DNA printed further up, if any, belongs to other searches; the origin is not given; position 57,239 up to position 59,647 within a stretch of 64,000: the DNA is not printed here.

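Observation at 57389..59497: REC / catalytically degenerate sigma54-type AAA+ / Ser-Thr kinase fusion protein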

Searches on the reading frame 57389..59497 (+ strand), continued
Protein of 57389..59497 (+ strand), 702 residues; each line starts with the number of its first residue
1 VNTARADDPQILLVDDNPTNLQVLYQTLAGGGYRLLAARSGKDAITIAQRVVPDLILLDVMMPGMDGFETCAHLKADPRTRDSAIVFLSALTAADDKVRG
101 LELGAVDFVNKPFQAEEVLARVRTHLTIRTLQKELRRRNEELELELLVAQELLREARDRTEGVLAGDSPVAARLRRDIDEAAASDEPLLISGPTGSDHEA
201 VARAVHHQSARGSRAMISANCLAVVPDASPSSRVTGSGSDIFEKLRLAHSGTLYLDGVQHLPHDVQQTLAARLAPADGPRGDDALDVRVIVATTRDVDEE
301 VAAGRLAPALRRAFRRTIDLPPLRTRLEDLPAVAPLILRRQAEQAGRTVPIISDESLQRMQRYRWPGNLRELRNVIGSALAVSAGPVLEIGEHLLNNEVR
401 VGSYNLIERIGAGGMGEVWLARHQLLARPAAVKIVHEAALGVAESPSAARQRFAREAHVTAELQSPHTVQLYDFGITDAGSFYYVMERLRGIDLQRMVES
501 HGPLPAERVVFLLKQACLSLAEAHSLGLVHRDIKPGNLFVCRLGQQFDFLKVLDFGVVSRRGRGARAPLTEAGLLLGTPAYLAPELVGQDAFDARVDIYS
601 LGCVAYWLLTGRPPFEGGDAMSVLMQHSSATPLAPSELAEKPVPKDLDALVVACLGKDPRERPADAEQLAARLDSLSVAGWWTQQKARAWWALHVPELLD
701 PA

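Call 9: find_related_loci(query=window:57389-59494:+, collection=genome_contigs, flank=6000)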
Query window:57389-59494:+ (702 aa) in genome_contigs; peptide patterns used: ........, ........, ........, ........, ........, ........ (x = any residue, [..] = any of these).
600 stretches matched a pattern (row limit reached: there are more); 586 encode a relative of the query (tblastn E <= 1e-3); the best 80 are kept; 80 distinct loci.
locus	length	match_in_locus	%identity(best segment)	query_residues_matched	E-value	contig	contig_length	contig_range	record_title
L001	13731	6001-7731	49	130-699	7e-159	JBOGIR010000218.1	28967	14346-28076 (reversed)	MAG: Vicinamibacterales bacterium isolate M3-S_metawrap_bin.60 k127_2136459, whole genome shotgun sequence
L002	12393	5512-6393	54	401-697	2e-99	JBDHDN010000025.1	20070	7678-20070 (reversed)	MAG: Gemmatimonadota bacterium isolate M8-32_Bin_256 M8-32_Bin_256_scaffold_10072, whole genome shotgun sequence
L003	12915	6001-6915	51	401-701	9e-91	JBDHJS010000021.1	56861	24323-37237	MAG: Gemmatimonadota bacterium isolate BHB10-26_Bin_292 BHB10-26_Bin_292_scaffold_1281, whole genome shotgun sequence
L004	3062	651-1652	49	372-696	5e-93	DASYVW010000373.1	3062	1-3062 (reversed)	MAG TPA_asm: Gemmatimonadales bacterium isolate SMAG_U6264 k141_20572, whole genome shotgun sequence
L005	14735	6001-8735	76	5-701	0e+0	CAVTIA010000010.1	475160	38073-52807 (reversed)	MAG: uncultured Acidobacteriota bacterium isolate MFD06229.bin.1.1 genome assembly, contig: contig_3382, whole genome sh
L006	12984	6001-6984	47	387-698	9e-80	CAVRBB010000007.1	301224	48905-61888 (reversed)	MAG: Bryobacterales bacterium isolate MFD04944.bin.2.53 genome assembly, contig: contig_32115, whole genome shotgun sequ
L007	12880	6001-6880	55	401-692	1e-78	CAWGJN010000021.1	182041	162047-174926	MAG: uncultured Gemmatimonadales bacterium isolate MFD02809.bin.1.237 genome assembly, contig: contig_99329, whole genom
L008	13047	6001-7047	40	355-695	2e-73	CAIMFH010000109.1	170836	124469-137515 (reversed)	MAG: uncultured Schlesneria sp. isolate Umea_bin-10000 genome assembly, contig: bin-10000:109/204, whole genome shotgun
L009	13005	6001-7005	45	374-700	2e-73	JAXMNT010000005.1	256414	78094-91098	MAG: Deltaproteobacteria bacterium isolate EC_MBin.16 ECX_107CoAssmbCtg, whole genome shotgun sequence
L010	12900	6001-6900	48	401-697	2e-77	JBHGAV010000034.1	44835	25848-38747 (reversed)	MAG: Bryobacteraceae bacterium isolate SBS.BIN.82 SBSBIN82_contig_34, whole genome shotgun sequence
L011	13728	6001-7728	62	130-699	1e-81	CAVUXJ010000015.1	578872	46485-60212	MAG: uncultured Acidobacteriota bacterium isolate MFD06229.bin.3.98 genome assembly, contig: contig_5260, whole genome s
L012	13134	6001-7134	31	8-388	1e-44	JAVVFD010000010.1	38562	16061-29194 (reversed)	MAG: bacterium isolate TamC13-38 NODE_10_length_38562_cov_4.177472, whole genome shotgun sequence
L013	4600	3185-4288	34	9-376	1e-44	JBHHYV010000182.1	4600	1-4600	MAG: Myxococcota bacterium isolate Maj_2_bin.28 NODE_11650_length_4600_cov_7.627943, whole genome shotgun sequence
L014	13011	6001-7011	58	11-154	8e-44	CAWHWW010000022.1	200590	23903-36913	MAG: uncultured cyanobacterium isolate MFD02360.bin.2.184 genome assembly, contig: contig_7984, whole genome shotgun seq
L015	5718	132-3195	31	9-388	5e-41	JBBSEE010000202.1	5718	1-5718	MAG: Chloroflexia bacterium isolate LS1_sbin.36 LS1_sbin.36_K_854649_L_5718_cov_7.0000, whole genome shotgun sequence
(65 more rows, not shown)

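Call 29: find_encoding_contigs(protein=P0022, flank=8000, max_places=2)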
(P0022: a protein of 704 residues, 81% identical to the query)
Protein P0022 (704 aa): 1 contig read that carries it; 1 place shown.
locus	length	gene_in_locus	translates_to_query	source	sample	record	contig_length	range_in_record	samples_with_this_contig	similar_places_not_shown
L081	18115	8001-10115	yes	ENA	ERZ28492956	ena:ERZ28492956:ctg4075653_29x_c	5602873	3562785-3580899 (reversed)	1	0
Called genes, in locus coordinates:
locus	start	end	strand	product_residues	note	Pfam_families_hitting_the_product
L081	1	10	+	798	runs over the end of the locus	PF13442:Cytochrome_CBB3 (faint), PF07635:PSCyt1 (faint), PF07626:PSD3, PF07637:PSD5, PF07631:PSD4, PF07627:PSCyt3, PF07624:PSD2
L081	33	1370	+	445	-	PF07586:HXXSHH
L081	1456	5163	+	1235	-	PF10101:DUF2339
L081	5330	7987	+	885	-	PF13426:PAS_9, PF01590:GAF, PF00989:PAS, PF08448:PAS_4, PF13426:PAS_9, PF00512:HisKA, PF02518:HATPase_c, PF00072:Response_reg, +2 more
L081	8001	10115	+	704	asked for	PF00072:Response_reg, PF00158:Sigma54_activat, PF14532:Sigma54_activ_2, PF25601:AAA_lid_14, PF00069:Pkinase, PF07714:PK_Tyr_Ser-Thr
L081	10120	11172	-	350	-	PF13623:SurA_N_2 (weak), PF13624:SurA_N_3, PF09312:SurA_N (weak), PF13145:Rotamase_2 (faint), PF13616:Rotamase_3, PF00639:Rotamase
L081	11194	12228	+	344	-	PF04463:2-thiour_desulf, PF08349:DUF1722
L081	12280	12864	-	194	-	PF00034:Cytochrom_C (faint)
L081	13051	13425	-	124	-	-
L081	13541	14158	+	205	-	PF04542:Sigma70_r2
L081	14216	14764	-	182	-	PF13505:OMP_b-brl (weak)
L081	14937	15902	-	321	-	-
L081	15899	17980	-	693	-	PF08308:PEGA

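Call 30: find_encoding_contigs(protein=P0050, flank=8000, max_places=2)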
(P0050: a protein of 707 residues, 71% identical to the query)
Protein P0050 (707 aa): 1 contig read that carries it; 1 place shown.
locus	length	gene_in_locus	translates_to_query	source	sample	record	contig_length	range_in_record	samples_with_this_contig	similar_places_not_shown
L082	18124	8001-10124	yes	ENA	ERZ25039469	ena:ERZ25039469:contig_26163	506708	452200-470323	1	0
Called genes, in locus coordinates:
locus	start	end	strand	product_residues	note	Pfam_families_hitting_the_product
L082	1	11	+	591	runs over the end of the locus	PF13193:AMP-binding_C, PF00550:PP-binding, PF00975:Thioesterase, PF12697:Abhydrolase_6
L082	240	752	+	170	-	PF01648:ACPS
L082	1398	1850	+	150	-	PF13343:SBP_bac_6 (faint)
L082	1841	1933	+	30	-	-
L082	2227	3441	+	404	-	PF13231:PMT_2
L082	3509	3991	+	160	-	-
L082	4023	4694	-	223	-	PF03544:TonB_C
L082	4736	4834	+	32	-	-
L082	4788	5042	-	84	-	-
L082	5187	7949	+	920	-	PF00989:PAS, PF13426:PAS_9, PF01590:GAF, PF00989:PAS, PF08448:PAS_4, PF13426:PAS_9, PF00512:HisKA, PF02518:HATPase_c, +1 more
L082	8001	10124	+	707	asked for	PF00072:Response_reg, PF00158:Sigma54_activat, PF14532:Sigma54_activ_2, PF25601:AAA_lid_14, PF00069:Pkinase, PF07714:PK_Tyr_Ser-Thr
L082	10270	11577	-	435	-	-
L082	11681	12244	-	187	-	-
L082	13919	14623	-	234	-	-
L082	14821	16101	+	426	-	PF01547:SBP_bac_1, PF13416:SBP_bac_8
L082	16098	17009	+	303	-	PF00528:BPD_transp_1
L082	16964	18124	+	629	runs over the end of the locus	PF00528:BPD_transp_1, PF00005:ABC_tran, PF13304:AAA_21 (faint), PF08402:TOBE_2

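Call 36: search_protein_representatives(protein=window:57389-59494:+)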
Query: 702 residues. Proteins with E-value up to 0.001 (for the whole library): 1793375; up to 1e-10: 966041; up to 1e-30: 198714. The best 150 are listed.
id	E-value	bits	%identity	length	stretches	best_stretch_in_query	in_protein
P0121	1.7e-200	684.4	71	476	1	6-482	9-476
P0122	1.1e-187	642.0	40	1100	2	11-696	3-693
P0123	1.6e-186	638.1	48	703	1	6-693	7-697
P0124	9.9e-176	602.5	47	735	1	9-694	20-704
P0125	2.2e-175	601.3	44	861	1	9-700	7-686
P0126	4.3e-175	600.4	45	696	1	9-696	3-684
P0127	1.7e-174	598.4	44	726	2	234-698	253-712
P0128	1.4e-173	595.4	48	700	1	9-692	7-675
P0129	2.5e-172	591.2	46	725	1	3-696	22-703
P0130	1.6e-171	588.6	44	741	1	9-699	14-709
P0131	1.9e-171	588.3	52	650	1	9-691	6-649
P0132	2.6e-169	581.3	44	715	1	11-698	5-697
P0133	4.2e-169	580.6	44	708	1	5-698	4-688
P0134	6.3e-168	576.7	33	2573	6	398-665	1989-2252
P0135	1.0e-167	576.0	45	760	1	8-699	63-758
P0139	1.1e-162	559.4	48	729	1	129-700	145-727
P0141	3.7e-159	547.7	46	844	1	131-699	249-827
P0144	4.9e-156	537.4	41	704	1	10-695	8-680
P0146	1.6e-154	532.4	39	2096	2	119-692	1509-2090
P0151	1.6e-148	512.5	47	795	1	130-699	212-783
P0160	1.9e-142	492.5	45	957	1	116-697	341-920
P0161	1.1e-141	490.0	40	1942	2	124-696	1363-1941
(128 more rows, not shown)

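Call 50: search_protein_families(library=pfam, alignment_id=A2, max_evalue=0.0001)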
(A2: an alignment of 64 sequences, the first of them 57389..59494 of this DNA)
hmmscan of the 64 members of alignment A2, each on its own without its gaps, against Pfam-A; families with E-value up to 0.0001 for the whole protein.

A. member 1, window:57389-59494:+ (702 aa): 6 families
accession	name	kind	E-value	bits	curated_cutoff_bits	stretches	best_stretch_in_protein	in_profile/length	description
PF00069.31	Pkinase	-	2.5e-43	148.8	31.7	1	404-668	1-256/263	Protein kinase domain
PF00072.30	Response_reg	-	9.6e-27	93.8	30.2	1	11-123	1-111/111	Response regulator receiver domain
PF07714.23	PK_Tyr_Ser-Thr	-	2e-21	76.9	23.1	1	406-664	3-250/258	Protein tyrosine and serine/threonine kinase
PF00158.32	Sigma54_activat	-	1.5e-17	64.2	20.2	1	165-307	2-155/168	Sigma-54 interaction domain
PF14532.12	Sigma54_activ_2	-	1.6e-16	61.2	25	1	166-323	2-138/138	Sigma-54 interaction domain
PF25601.1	AAA_lid_14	-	6.6e-15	55.1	27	1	324-390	1-67/87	AAA+ ATPase lid domain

B. families by the number of members that match (of 64 scanned): 22 families
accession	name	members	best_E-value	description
PF00069.31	Pkinase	64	3.3e-51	Protein kinase domain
PF07714.23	PK_Tyr_Ser-Thr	64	2.2e-31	Protein tyrosine and serine/threonine kinase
PF00158.32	Sigma54_activat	64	4e-30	Sigma-54 interaction domain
PF25601.1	AAA_lid_14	64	2.6e-23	AAA+ ATPase lid domain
PF14532.12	Sigma54_activ_2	64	1.1e-22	Sigma-54 interaction domain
PF00072.30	Response_reg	38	1.7e-33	Response regulator receiver domain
PF13426.13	PAS_9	11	1.4e-31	PAS domain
PF00989.32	PAS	11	4.8e-30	PAS fold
PF08448.16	PAS_4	11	2.6e-24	PAS fold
PF01590.32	GAF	7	7.7e-15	GAF domain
PF03109.22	ABC1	7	1.7e-06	ABC1 atypical kinase-like domain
PF13185.12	GAF_2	6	7.2e-15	GAF domain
PF13492.12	GAF_3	5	2.5e-13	GAF domain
PF08447.18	PAS_3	5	1.1e-08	PAS fold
PF13188.13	PAS_8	4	1.9e-12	PAS domain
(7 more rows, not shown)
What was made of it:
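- Their inputs are the usual EBP sensory domains: REC 38, PAS 11, GAF 7, MHYT 1, protoglobin 1 (call 50). The AAA+/lid/kinase core is kept intact behind five different kinds of input domain (call 50). 64 of 64 diverse representatives share the AAA+/lid/kinase core (call 50).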

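Call 51: list_cluster_members(proteins=[P0123, P0124, P0126, P0128, P0139, P0141, P0151, P0160, P0161, P0146])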
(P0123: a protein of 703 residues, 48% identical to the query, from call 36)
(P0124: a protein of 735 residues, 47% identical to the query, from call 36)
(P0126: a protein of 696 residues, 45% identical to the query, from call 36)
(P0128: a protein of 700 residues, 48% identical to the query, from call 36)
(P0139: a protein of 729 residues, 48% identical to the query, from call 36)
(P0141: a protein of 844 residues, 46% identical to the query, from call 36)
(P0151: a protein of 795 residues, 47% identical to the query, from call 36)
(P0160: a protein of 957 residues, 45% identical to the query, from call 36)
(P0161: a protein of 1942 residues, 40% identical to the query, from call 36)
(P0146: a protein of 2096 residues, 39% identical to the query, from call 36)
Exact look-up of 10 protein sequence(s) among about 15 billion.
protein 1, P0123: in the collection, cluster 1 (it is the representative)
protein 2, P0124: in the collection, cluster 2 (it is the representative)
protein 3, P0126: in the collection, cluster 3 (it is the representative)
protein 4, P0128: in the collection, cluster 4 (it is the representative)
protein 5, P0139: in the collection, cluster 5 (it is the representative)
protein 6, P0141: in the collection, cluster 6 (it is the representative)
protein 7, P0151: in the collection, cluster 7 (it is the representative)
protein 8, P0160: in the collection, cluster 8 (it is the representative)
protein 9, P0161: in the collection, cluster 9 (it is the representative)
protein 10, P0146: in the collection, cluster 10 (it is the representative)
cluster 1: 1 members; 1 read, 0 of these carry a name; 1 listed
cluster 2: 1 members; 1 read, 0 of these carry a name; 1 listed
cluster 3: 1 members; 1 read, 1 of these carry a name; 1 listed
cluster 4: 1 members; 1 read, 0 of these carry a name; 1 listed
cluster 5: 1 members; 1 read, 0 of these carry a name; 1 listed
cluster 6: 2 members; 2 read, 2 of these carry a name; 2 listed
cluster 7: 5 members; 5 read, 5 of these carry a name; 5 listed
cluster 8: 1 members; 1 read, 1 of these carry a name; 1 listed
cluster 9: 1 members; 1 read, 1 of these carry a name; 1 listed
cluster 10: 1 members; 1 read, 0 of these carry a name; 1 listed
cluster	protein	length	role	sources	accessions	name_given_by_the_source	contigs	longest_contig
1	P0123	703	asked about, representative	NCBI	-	-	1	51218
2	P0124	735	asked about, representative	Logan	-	-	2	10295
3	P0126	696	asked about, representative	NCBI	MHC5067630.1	MAG: protein kinase domain-containing protein, partial [Planctomycetota bacterium]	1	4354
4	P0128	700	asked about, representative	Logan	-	-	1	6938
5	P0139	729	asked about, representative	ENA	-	-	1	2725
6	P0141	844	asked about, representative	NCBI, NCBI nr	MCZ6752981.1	MAG: protein kinase [Acidobacteria bacterium] | protein kinase [Acidobacteriota bacterium]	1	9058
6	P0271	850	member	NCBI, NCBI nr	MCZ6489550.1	MAG: protein kinase [Acidobacteria bacterium] | protein kinase [Acidobacteriota bacterium]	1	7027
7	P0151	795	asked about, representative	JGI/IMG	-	DNA-binding NtrC family response regulator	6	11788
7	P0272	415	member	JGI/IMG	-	serine/threonine-protein kinase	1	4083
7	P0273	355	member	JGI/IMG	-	serine/threonine-protein kinase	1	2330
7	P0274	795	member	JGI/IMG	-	DNA-binding NtrC family response regulator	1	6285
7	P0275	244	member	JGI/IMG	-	serine/threonine-protein kinase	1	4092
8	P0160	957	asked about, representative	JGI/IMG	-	DNA-binding NtrC family response regulator/CHASE3 domain sensor protein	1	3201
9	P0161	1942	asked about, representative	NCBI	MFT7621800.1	MAG: transcriptional regulator with GAF, ATPase, and Fis domain, partial [Myxococcota ...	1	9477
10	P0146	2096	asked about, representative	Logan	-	-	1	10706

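Call 52: find_related_loci(query=A2, collection=genome_contigs, flank=4000)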
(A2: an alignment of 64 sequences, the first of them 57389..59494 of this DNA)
Query A2 (702 aa) in genome_contigs; peptide patterns used: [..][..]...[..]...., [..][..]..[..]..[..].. (x = any residue, [..] = any of these).
600 stretches matched a pattern (row limit reached: there are more); 595 encode a relative of the query (tblastn E <= 1e-3); the best 80 are kept; 80 distinct loci.
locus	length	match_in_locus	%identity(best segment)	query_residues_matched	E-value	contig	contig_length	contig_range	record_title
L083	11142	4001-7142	47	1-696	0e+0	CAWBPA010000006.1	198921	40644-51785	MAG: Vicinamibacterales bacterium isolate MFD00962.bin.2.188 genome assembly, contig: contig_136251, whole genome shotgu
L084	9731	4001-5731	49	130-699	6e-159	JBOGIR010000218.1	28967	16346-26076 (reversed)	MAG: Vicinamibacterales bacterium isolate M3-S_metawrap_bin.60 k127_2136459, whole genome shotgun sequence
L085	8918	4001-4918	50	401-701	1e-92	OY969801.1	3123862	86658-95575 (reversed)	MAG: Candidatus Eisenbacteria bacterium isolate MFD10007.bin.c.4 genome assembly, chromosome: 1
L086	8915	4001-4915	51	401-701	7e-91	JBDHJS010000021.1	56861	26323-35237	MAG: Gemmatimonadota bacterium isolate BHB10-26_Bin_292 BHB10-26_Bin_292_scaffold_1281, whole genome shotgun sequence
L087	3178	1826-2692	45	400-694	1e-73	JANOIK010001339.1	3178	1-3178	MAG: Planctomycetota bacterium isolate SOY_63_metabat_244 SOY_63_k141_5051242, whole genome shotgun sequence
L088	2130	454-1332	45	393-691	8e-75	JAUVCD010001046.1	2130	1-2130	MAG: Myxococcales bacterium isolate CSMAG_262 CSMAG_262_k141_4283453_length_2130_cov_5.0000, whole genome shotgun sequen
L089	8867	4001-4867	45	400-691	1e-71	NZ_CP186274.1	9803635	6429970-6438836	Singulisphaera sp. PoT chromosome, complete genome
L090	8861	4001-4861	42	400-691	5e-68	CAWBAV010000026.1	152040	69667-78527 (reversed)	MAG: uncultured delta proteobacterium isolate MFD09779.bin.1.20 genome assembly, contig: contig_78637, whole genome shot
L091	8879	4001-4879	43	400-694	9e-68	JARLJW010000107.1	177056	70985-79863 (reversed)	MAG: Verrucomicrobiia bacterium isolate MAG_BO64 MetaBAT2_Bin_64_Oxic_k141_2480598, whole genome shotgun sequence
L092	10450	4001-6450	43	400-694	3e-62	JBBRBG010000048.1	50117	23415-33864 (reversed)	MAG: Haliangiales bacterium isolate Co_metawrap_2332 Cmw_2332_k141_8268310_length_50117_cov_10.9992, whole genome shotgu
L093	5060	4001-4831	45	401-686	3e-60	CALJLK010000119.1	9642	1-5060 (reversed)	MAG TPA_asm: uncultured Sandaracinus sp. isolate SRR1506987_bin.180_CONCOCT_v1.1_MAG genome assembly, contig: ERZ761602.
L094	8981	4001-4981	42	393-691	3e-59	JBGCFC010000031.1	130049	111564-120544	MAG: Sandaracinaceae bacterium isolate SGMAG-31 contig31, whole genome shotgun sequence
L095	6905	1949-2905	38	370-694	1e-58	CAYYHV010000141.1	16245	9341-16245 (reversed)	MAG TPA_asm: uncultured Pirellulaceae bacterium isolate SRP268394_co2_188 genome assembly, contig: NODE_5511_length_1624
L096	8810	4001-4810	44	400-673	1e-58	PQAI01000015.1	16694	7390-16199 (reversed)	MAG: Betaproteobacteria bacterium isolate FeB_7 contig_7002, whole genome shotgun sequence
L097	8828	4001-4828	35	401-683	1e-50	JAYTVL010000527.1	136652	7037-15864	MAG: Pirellula sp. isolate GFS_5688 GFS_5688_526, whole genome shotgun sequence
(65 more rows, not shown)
